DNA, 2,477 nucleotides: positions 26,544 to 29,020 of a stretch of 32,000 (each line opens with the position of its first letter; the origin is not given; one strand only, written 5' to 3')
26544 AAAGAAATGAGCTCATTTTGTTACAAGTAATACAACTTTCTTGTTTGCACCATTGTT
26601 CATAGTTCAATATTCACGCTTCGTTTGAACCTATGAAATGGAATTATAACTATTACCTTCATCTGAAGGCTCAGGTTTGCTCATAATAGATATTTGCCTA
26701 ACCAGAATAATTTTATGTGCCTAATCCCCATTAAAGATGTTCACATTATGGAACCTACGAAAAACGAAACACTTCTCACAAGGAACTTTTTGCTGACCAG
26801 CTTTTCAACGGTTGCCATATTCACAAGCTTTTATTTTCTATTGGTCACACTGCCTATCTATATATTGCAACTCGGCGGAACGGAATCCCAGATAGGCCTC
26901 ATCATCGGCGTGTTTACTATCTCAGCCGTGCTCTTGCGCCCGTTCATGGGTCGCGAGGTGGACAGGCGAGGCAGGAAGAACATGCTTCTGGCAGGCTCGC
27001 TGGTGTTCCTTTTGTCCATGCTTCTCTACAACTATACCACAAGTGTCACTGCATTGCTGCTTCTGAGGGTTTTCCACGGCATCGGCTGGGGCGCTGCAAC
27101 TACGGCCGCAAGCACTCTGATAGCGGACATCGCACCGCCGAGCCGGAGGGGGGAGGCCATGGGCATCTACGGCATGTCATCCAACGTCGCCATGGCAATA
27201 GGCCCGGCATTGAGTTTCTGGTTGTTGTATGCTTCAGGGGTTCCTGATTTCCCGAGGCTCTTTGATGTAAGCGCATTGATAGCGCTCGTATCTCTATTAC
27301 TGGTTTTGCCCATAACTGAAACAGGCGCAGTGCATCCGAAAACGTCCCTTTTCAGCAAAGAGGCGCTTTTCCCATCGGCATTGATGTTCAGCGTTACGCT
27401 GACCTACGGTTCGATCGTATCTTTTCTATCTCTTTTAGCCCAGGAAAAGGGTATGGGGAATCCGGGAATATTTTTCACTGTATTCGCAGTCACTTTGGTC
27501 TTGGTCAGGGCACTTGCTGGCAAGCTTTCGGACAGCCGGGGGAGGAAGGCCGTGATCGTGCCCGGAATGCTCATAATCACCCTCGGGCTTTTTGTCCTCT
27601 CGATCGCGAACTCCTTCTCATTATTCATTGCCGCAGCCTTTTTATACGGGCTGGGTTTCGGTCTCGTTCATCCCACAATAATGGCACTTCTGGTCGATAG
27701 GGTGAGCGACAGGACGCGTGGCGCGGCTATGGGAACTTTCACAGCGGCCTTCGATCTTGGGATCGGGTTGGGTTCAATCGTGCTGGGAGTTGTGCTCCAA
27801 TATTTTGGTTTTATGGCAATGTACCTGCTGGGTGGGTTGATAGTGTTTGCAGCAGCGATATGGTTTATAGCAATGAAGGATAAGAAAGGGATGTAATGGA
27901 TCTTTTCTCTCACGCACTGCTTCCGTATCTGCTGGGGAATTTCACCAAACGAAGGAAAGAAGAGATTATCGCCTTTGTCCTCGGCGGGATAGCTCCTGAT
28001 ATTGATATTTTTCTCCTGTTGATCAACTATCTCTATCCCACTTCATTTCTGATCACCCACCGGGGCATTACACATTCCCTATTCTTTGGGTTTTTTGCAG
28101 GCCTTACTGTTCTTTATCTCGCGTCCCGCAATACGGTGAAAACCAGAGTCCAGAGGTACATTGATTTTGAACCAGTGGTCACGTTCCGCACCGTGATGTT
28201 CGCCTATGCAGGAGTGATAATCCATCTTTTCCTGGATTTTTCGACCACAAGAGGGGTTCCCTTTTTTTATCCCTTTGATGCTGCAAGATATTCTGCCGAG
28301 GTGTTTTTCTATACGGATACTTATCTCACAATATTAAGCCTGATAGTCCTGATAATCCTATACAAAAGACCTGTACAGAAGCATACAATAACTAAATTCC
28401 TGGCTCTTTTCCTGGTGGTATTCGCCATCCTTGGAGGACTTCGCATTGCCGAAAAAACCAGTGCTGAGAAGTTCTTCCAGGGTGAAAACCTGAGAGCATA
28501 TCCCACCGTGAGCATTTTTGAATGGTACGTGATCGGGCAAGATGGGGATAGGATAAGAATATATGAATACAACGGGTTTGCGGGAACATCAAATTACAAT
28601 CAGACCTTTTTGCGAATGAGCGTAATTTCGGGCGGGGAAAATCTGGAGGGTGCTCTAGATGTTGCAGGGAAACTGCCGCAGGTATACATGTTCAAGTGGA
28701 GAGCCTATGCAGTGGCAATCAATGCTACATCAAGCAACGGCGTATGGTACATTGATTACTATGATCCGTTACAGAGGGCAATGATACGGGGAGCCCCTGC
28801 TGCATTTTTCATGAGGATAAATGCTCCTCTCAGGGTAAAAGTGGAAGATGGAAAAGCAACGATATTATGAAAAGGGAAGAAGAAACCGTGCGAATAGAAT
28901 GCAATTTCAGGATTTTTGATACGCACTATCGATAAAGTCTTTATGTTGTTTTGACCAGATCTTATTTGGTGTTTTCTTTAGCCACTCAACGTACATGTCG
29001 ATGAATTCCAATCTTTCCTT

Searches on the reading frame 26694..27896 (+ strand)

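Call 53: search_protein_families(library=pfam, proteins=[window:26694-27896:+], max_evalue=0.001)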
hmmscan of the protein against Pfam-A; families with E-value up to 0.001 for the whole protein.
window:26694-27896:+ (400 aa): 7 families
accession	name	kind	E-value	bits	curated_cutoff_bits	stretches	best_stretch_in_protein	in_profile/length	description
PF07690.21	MFS_1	-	9.8e-54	183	33.4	2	36-255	2-235/347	Major Facilitator Superfamily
PF12832.13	MFS_1_like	-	9.1e-19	68.2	25.2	2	39-176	227-362/373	MFS_1 like family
PF00083.30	Sugar_tr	-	6e-16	58.8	22.3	1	63-210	44-194/452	Sugar (and other) transporter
PF13347.12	MFS_2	-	8.5e-14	51.4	27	2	43-207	237-410/427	MFS/sugar transport protein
PF03209.21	PUCC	-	1.7e-09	37.7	21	2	66-209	253-398/401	PUCC protein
PF06779.20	MFS_4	-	2e-06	27.8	26.3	1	84-389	50-362/364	Uncharacterised MFS-type transporter YbfB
PF05977.19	MFS_3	-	2.4e-06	26.7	27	0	267-392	57-186/524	Transmembrane secretion effector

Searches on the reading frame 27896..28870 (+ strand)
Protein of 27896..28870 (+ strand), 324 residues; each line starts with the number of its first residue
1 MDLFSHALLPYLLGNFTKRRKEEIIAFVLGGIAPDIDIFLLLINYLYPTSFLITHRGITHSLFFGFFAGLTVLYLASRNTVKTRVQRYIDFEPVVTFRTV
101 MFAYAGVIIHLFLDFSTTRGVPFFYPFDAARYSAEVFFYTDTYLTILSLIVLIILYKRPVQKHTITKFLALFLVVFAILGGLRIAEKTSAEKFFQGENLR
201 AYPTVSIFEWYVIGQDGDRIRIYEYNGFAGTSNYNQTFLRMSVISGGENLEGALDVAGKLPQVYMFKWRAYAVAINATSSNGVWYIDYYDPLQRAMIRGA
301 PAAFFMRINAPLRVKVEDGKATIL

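Call 53: search_protein_families(library=pfam, proteins=[window:27896-28870:+], max_evalue=0.001)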
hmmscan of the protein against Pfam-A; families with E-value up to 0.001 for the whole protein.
window:27896-28870:+ (324 aa): 2 families
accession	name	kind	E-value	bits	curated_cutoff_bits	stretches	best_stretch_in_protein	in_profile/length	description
PF04307.19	YdjM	-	1.4e-26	93.5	29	1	1-178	1-170/176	YdjM inner membrane protein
PF00882.24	Zn_dep_PLPC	-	0.00039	20.8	26.8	1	7-117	9-96/167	Zinc dependent phospholipase C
